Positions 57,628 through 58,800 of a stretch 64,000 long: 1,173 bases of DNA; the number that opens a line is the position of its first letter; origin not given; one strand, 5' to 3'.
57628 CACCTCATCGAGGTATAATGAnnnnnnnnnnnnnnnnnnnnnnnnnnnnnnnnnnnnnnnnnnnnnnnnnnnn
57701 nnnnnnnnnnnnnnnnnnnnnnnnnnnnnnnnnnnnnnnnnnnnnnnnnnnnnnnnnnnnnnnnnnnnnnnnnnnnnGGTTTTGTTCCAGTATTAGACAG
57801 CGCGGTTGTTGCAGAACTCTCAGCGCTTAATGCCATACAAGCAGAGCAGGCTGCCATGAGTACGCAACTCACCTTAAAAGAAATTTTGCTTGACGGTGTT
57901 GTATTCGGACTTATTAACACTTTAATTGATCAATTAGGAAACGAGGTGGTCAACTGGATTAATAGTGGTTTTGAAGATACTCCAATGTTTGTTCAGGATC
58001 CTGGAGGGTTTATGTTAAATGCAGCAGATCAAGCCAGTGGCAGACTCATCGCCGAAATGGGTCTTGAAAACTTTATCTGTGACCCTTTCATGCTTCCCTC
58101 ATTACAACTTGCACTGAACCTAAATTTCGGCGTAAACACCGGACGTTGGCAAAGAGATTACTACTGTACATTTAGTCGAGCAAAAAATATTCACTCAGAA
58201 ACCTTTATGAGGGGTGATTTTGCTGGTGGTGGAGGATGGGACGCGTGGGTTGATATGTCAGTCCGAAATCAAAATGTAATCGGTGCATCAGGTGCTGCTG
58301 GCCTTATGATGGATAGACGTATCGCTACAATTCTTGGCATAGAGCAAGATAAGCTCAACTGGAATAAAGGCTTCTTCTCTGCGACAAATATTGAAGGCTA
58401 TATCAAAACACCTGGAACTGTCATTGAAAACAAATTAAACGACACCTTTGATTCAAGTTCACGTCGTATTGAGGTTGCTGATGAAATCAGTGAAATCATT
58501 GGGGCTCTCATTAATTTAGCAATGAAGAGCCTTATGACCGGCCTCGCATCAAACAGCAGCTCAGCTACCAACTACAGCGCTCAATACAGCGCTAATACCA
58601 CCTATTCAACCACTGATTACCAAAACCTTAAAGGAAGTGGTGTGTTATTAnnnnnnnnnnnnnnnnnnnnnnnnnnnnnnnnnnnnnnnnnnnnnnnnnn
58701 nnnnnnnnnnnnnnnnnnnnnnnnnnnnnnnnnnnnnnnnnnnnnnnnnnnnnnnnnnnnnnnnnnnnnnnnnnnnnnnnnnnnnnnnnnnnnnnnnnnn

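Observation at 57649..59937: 762-aa membrane-anchored protein with discoidin-like and Ig-like domains, translationally coupled to the VirB6-like gene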

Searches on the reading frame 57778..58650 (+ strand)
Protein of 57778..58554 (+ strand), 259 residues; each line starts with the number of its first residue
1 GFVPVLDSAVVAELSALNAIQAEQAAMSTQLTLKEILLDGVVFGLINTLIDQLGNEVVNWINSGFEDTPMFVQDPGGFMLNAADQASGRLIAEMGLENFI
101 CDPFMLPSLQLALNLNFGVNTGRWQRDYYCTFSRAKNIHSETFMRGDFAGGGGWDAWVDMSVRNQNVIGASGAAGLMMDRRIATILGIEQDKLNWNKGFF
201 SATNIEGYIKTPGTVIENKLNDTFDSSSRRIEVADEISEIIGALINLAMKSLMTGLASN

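Call 14: find_homologous_proteins(query=A1, max_evalue=0.001)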
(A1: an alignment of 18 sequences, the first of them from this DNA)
Query A1 (18 sequences) (233 aa, profile of the alignment): 265 proteins with E <= 0.001 among 8000 candidates; the best 120 are listed.
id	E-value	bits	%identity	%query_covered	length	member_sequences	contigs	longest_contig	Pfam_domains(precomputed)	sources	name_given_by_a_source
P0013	9.1e-92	325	30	97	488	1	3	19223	PF16403.12,PF13605.12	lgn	-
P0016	1.4e-91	324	28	97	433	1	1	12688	-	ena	-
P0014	2.0e-91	324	32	96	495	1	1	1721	PF16403.12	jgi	jgi:hypothetical protein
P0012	4.0e-91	323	32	97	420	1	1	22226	-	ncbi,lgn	-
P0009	1.8e-89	317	42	95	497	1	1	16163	-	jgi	jgi:hypothetical protein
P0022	5.6e-86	306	33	96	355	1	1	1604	PF13605.12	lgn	-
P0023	1.6e-84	301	33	97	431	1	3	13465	-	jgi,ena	-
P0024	1.2e-83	298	32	92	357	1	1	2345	PF13605.12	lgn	-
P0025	6.5e-83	296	34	97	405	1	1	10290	-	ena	-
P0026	8.8e-83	296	34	97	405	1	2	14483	-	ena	-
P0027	1.2e-81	292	29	97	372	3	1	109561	PF13605.12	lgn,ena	-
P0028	1.8e-81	291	38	75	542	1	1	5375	-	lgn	-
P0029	2.0e-81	291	36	97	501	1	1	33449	-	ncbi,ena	-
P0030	5.8e-81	290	38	97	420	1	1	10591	-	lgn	-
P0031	6.4e-81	289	31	92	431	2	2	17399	-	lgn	-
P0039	6.4e-80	286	34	96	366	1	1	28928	PF13605.12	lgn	-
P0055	6.4e-78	280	36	92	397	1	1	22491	-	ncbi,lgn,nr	ncbi:MAG: hypothetical protein JW740_01835 [Candidatus Zambryskibacteria bacterium]|nr:hypothetical 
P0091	2.8e-73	264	35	73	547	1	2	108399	PF13605.12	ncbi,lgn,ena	-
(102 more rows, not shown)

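Call 15: search_solved_structures(query=A1, max_evalue=10)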
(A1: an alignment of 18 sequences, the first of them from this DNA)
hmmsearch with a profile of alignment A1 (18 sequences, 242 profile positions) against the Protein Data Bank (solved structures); distinct sequences matched with E-value up to 10: 3.
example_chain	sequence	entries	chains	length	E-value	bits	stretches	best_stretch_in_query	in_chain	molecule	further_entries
8i9p_CJ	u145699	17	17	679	0.15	14.7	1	136-184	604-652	Pescadillo homolog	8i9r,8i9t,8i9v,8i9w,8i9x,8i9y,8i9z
1ifa_A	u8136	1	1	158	0.35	13.5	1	73-127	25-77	INTERFERON-BETA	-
1wu3_I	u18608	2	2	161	0.36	13.5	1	73-127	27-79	Interferon beta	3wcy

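Call 17: search_protein_families(library=pfam, proteins=[P0022, P0027, P0039, P0091], max_evalue=1)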
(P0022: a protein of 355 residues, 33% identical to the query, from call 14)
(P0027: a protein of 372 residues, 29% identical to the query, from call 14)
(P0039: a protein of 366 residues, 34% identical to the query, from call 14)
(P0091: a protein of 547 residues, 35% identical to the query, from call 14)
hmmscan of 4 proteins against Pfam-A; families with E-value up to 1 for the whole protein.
P0022 (355 aa): 1 family
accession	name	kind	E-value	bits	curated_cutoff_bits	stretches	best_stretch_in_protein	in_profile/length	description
PF13605.11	DUF4141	-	4.8e-09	35.9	30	1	14-49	3-38/53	Domain of unknown function (DUF4141)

P0027 (372 aa): 1 family
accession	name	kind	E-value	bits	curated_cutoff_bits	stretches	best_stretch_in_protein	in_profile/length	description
PF13605.11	DUF4141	-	5e-08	32.7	30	1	22-58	4-40/53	Domain of unknown function (DUF4141)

P0039 (366 aa): 3 families
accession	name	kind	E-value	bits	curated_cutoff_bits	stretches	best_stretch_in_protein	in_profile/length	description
PF13605.11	DUF4141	-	8.8e-09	35.1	30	1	18-51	4-37/53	Domain of unknown function (DUF4141)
PF09597.18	SAM_Ribosomal_mS41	-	0.018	15.6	23.7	1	144-173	17-44/68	Small ribosomal subunit protein mS41 SAM domain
PF13786.12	DUF4179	-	0.28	12.1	30.1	0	2-28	3-32/94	Domain of unknown function (DUF4179)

P0091 (547 aa): 2 families
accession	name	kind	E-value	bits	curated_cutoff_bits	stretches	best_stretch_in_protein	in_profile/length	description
PF13605.11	DUF4141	-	9e-08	31.8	30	1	21-50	6-35/53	Domain of unknown function (DUF4141)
PF03091.20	CutA1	-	0.1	12.9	22.4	1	332-393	15-76/99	CutA1 divalent ion tolerance protein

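Call 30: predict_structure(alignment_id=A2)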
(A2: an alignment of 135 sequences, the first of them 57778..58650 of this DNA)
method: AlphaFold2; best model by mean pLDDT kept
length: 291 residues; sequences in the alignment: 135
mean_pLDDT: 62.2   pTM: 0.35
mean pLDDT of the five models: 62.2, 60.9, 60.8, 57.4, 53.3
residues with pLDDT >= 90: 0; 70-90: 79; 50-70: 177; < 50: 35
segments of 3 or more residues with pLDDT < 50: 1-3, 255-273
pLDDT, mean of each block of 10 residues (from residue 1): 56 68 56 66 73 78 74 72 73 69 59 60 58 62 70 67 59 62 64 66 68 56 52 48 56 46 35 62 72 41
secondary structure, 60 per line:
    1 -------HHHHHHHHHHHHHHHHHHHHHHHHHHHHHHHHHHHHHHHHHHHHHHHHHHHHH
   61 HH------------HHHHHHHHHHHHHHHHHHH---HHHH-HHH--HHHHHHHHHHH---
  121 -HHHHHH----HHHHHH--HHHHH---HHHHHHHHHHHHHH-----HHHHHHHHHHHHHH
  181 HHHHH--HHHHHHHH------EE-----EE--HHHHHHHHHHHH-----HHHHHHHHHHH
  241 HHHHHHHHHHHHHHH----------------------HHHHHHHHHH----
elements in order: H8-62 H75-93 H97-100 H107-117 H122-127 H132-137 H140-144 H148-161 H167-185 H188-195 H213-224 H230-255 H278-287

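Call 46: find_related_loci(query=A4, collection=genome_contigs, flank=6000)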
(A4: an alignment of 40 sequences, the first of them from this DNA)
Query A4 (262 aa) in genome_contigs; peptide patterns used: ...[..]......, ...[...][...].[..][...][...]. (x = any residue, [..] = any of these).
600 stretches matched a pattern (row limit reached: there are more); 489 encode a relative of the query (tblastn E <= 1e-3); the best 80 are kept; 80 distinct loci.
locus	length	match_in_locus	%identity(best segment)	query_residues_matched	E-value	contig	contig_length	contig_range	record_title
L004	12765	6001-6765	62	2-253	4e-105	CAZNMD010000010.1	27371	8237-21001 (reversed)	MAG TPA_asm: uncultured Candidatus Saccharibacteria bacterium isolate SRP287051_co1_29 genome assembly, contig: NODE_264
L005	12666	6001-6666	45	22-251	1e-52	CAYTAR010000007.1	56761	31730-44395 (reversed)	MAG TPA_asm: uncultured Candidatus Saccharibacteria bacterium isolate SRP319275_co5_193 genome assembly, contig: NODE_17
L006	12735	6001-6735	40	3-262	4e-48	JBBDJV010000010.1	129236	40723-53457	MAG: Candidatus Paceibacterota bacterium isolate LejiaA_42_15 Lejia_A_237_length_129236_cov_9, whole genome shotgun sequ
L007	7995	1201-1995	40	3-261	1e-47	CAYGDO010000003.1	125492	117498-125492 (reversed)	MAG TPA_asm: uncultured Candidatus Saccharibacteria bacterium isolate ERP113451_co1_61 genome assembly, contig: NODE_60_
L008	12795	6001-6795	36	22-261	4e-47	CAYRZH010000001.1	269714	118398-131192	MAG TPA_asm: uncultured Candidatus Saccharibacteria bacterium isolate binchicken_co16_374 genome assembly, contig: NODE_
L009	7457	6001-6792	38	5-254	2e-45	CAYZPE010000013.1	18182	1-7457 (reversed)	MAG TPA_asm: uncultured Candidatus Saccharibacteria bacterium isolate SRP128246_co1_519 genome assembly, contig: NODE_65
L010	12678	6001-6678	38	24-255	9e-44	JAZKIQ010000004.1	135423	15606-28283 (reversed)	MAG: Patescibacteria group bacterium isolate ADI_DC_SW_02_SPN_11032020-bin050_1 DCSW02SPN_B050_1_000000000004, whole gen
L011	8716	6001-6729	39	25-258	7e-43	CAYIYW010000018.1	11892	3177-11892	MAG TPA_asm: uncultured Candidatus Saccharibacteria bacterium isolate ERP119705_co9_37 genome assembly, contig: NODE_692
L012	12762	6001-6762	37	2-254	2e-42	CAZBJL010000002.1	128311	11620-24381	MAG TPA_asm: uncultured Candidatus Saccharibacteria bacterium isolate SRP278252_co2_184 genome assembly, contig: NODE_17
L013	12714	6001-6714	39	3-255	1e-41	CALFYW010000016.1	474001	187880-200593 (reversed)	MAG TPA_asm: uncultured bacterium isolate SRR7515931_bin.90_CONCOCT_v1.1_MAG genome assembly, contig: ERZ869938.8, whole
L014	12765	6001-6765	37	4-255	3e-41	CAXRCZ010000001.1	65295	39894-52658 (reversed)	MAG: Candidatus Paceibacteria bacterium isolate CJ05B_2.98 genome assembly, contig: k141_713148, whole genome shotgun se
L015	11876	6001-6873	34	2-252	2e-40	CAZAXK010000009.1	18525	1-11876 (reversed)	MAG TPA_asm: uncultured Candidatus Saccharibacteria bacterium isolate SRP286056_co1_285 genome assembly, contig: NODE_35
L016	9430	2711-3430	37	14-253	5e-40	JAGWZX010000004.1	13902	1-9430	MAG: Patescibacteria group bacterium isolate REEB63 contig-150_5522, whole genome shotgun sequence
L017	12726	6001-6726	38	25-257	1e-39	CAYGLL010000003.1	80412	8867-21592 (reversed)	MAG TPA_asm: uncultured Candidatus Saccharibacteria bacterium isolate ERP113451_co5_314 genome assembly, contig: NODE_55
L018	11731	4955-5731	36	2-258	2e-39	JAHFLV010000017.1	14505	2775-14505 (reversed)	MAG: Candidatus Zambryskiibacteriota bacterium isolate nzgw441 NODE_6092_length_14506_cov_2.986236, whole genome shotgun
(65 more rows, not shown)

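Call 50: search_protein_representatives(alignment_id=A4)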
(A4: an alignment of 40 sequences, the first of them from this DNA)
Query: 40 sequences, 268 profile positions. Proteins with E-value up to 0.001 (for the whole library): 6279; up to 1e-10: 5405; up to 1e-30: 3594. The best 150 are listed.
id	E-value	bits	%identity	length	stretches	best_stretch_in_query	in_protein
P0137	2.6e-97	341.5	-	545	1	4-268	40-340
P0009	1.5e-96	339.0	-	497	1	3-268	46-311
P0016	4.5e-96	337.5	-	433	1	2-267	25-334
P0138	1.8e-95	335.5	-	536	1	2-266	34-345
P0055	6.4e-95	333.7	-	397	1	2-264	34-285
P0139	1.2e-94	332.8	-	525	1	3-265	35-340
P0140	2.6e-94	331.7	-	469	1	1-268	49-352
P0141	3.4e-94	331.3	-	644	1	20-267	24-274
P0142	4.8e-94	330.8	-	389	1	4-268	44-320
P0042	1.1e-93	329.7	-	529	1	22-268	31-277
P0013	1.6e-93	329.1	-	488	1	1-267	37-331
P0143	6.6e-93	327.1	-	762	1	3-268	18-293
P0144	1.0e-92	326.5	-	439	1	18-266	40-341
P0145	1.7e-92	325.8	-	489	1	2-268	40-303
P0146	2.0e-92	325.5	-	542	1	3-265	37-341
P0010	5.6e-86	304.4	-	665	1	17-268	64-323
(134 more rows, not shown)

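Call 51: search_solved_structures(query=A4, max_evalue=10)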
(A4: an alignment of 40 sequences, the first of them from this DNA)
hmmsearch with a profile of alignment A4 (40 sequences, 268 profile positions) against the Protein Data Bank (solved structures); distinct sequences matched with E-value up to 10: 9.
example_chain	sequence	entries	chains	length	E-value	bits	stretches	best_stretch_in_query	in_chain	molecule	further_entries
3o1f_A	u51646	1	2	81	0.027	16.8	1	70-129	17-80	ATP-dependent Clp protease adapter protein clpS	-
3o2o_A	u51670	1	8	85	0.032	16.6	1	70-129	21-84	ATP-dependent Clp protease adaptor protein ClpS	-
2w9r_A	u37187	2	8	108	0.034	16.5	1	70-130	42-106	ATP-DEPENDENT CLP PROTEASE ADAPTER PROTEIN CLPS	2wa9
2wa8_A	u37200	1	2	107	0.039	16.3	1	70-130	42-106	ATP-DEPENDENT CLP PROTEASE ADAPTER PROTEIN CLPS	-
3o2b_A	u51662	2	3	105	0.055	15.8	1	70-129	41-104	ATP-dependent Clp protease adaptor protein ClpS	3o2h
1mbu_C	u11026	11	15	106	0.056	15.8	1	70-129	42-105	Protein yljA | ATP-dependent Clp protease adaptor protein clpS | ATP-dependent Clp protease adapter protein ClpS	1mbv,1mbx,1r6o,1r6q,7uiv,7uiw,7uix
1lzw_A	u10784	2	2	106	0.066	15.6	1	70-129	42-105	Protein yljA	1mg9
2fj9_A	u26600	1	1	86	1.2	11.4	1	141-175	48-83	Acyl-CoA-binding protein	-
2cb8_A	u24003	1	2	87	1.2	11.4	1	141-175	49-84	ACYL-COA-BINDING PROTEIN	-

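Call 82: fold_search(model_id=the predicted structure, library=pdb)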
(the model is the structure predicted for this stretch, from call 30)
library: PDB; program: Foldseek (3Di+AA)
matches with E <= 10: 18; with E <= 0.001: 0
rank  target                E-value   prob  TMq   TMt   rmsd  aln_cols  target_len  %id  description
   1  5mil_A                2.3e+00  0.05  0.12  0.19  17.4       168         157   15  Pirating conserved phage mechanisms promotes promiscuous staphylococcal pathogenicity islands transfer. (released 2017-09-06)
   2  5vhs_X                2.9e+00  0.03  0.15  0.14  17.6       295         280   14  Conformational Landscape of the p28-Bound Human Proteasome Regulatory Particle (released 2017-08-23)
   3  9e8o_X                3.1e+00  0.05  0.16  0.14  19.8       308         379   12  Nub1/Fat10-processing human 26S proteasome bound to Txnl1 with Rpt2 at top of spiral staircase and partially unfolded  (released 2024-12-04)
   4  8bdc_A                3.1e+00  0.03  0.10  0.04  28.2       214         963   14  Human apo TRPM8 in a closed state (composite map) (released 2023-11-01)
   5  9qo5_D                4.3e+00  0.02  0.11  0.10  23.0       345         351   10  Dissociation-state-4 of 9-subunit CSN and SCF (SKP1-SKP2-CKS1) complex (released 2026-02-04)
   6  5y6p_iG               5.1e+00  0.08  0.18  0.30  15.6       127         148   15  Structure of the phycobilisome from the red alga Griffithsia pacifica (released 2017-11-15)
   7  2b5f_B                5.7e+00  0.02  0.10  0.13  13.9       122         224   17  Crystal structure of the spinach aquaporin SoPIP2;1 in an open conformation to 3.9 resolution (released 2005-12-20)
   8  5l4k_Q                5.7e+00  0.02  0.13  0.11  19.4       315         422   12  The human 26S proteasome lid (released 2016-09-07)
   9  8vx7_A                6.0e+00  0.02  0.11  0.17  16.8       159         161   14  Computationally designed tunable C2 symmetric tandem repeat homodimer, bound to cyclic peptide (released 2025-02-05)
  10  8b9z_Y                6.7e+00  0.03  0.12  0.19  14.7       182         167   15  Drosophila melanogaster complex I in the Active state (Dm1) (released 2023-01-18)
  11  5loz                  6.7e+00  0.02  0.09  0.16  18.8       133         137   12  STRUCTURE OF YEAST ENT1 ENTH DOMAIN (released 2016-10-05)
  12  5jsb_B                7.5e+00  0.03  0.09  0.20  15.3       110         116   13  Crystal structure of Mcl1-inhibitor complex (released 2016-11-16)
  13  9qo3_D                7.5e+00  0.01  0.12  0.11  21.9       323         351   11  Dissociation-state-2 of 9-subunit CSN and SCF (SKP1-SKP2-CKS1) complex (released 2026-02-18)
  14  5iji                  8.0e+00  0.01  0.09  0.11  22.6       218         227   12  Fragment of nitrate/nitrite sensor histidine kinase NarQ (WT) in symmetric holo state (released 2017-05-31)
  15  5y6p_A8               8.4e+00  0.03  0.16  0.22  16.7       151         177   15  Structure of the phycobilisome from the red alga Griffithsia pacifica (released 2017-11-15)
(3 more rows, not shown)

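Call 96: search_protein_families(library=ncbifam, proteins=[P0022, P0091, P0031, P0055], max_evalue=1)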
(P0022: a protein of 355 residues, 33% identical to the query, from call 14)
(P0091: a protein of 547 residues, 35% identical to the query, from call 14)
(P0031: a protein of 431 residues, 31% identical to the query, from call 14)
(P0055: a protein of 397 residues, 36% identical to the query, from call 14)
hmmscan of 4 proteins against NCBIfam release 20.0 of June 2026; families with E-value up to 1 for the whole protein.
P0022 (355 aa): 3 families
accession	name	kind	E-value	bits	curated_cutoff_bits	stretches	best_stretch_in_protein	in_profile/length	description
NF010448.0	PRK13874.1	subfamily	4.6e-06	25.9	225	1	4-48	2-46/246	conjugal transfer protein TrbJ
NF010434.0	PRK13860.1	equivalog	0.027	14.3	346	1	12-49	6-43/220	pilin minor subunit VirB5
TIGR02780.1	TrbJ_Ti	equivalog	0.11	11.9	100.55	1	10-49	12-51/253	P-type conjugative transfer protein TrbJ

P0091 (547 aa): 1 family
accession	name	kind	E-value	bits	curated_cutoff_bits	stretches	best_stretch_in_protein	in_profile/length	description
NF010448.0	PRK13874.1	subfamily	8.4e-05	21.7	225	1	14-79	8-74/246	conjugal transfer protein TrbJ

P0031 (431 aa): 1 family
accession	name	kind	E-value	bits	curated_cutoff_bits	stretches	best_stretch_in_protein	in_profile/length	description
NF010448.0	PRK13874.1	subfamily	0.028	13.4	225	1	9-50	4-45/246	conjugal transfer protein TrbJ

P0055 (397 aa): 1 family
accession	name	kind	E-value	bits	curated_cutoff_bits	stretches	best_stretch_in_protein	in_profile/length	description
NF010448.0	PRK13874.1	subfamily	0.0068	15.5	225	1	7-49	6-44/246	conjugal transfer protein TrbJ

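Call 103: search_protein_families(library=ncbifam, alignment_id=A9, max_evalue=0.01)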
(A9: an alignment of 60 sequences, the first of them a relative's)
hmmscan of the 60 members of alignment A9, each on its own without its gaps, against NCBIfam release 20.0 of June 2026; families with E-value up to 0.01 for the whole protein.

A. member 1, L005:4872-5837:+ (321 aa): 2 families
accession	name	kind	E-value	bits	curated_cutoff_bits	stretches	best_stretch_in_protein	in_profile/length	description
NF033765.2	gliding_CglD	equivalog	6.1e-05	21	400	1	48-87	202-241/1124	adventurous gliding motility lipoprotein CglD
NF047639.1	throspo3_MtsD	equivalog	0.00087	17.5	800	1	47-97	454-504/651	cell-cell cohesion protein MtsD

B. families by the number of members that match (of 60 scanned): 6 families
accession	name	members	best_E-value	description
NF033765.2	gliding_CglD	22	7.6e-08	adventurous gliding motility lipoprotein CglD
NF047639.1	throspo3_MtsD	16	1.2e-07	cell-cell cohesion protein MtsD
NF045890.1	conj_pls20_p028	1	3.7e-05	pLS20_p028 family conjugation system transmembrane protein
TIGR03043.1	PS_II_psbZ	1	0.0024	photosystem II reaction center protein PsbZ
NF047948.1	male_kill_WMK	1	0.0037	WO male-killing family protein Wmk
TIGR03065.1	srtB_sig_QVPTGV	1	0.0088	QVPTGV class sortase B protein-sorting domain-containing protein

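Call 112: search_dna_similar(query=window:57778-58554:+, collection=plasmids, mode=protein, max_evalue=0.01, max_rows=15)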
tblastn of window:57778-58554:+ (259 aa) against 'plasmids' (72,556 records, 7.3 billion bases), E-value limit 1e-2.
No match.
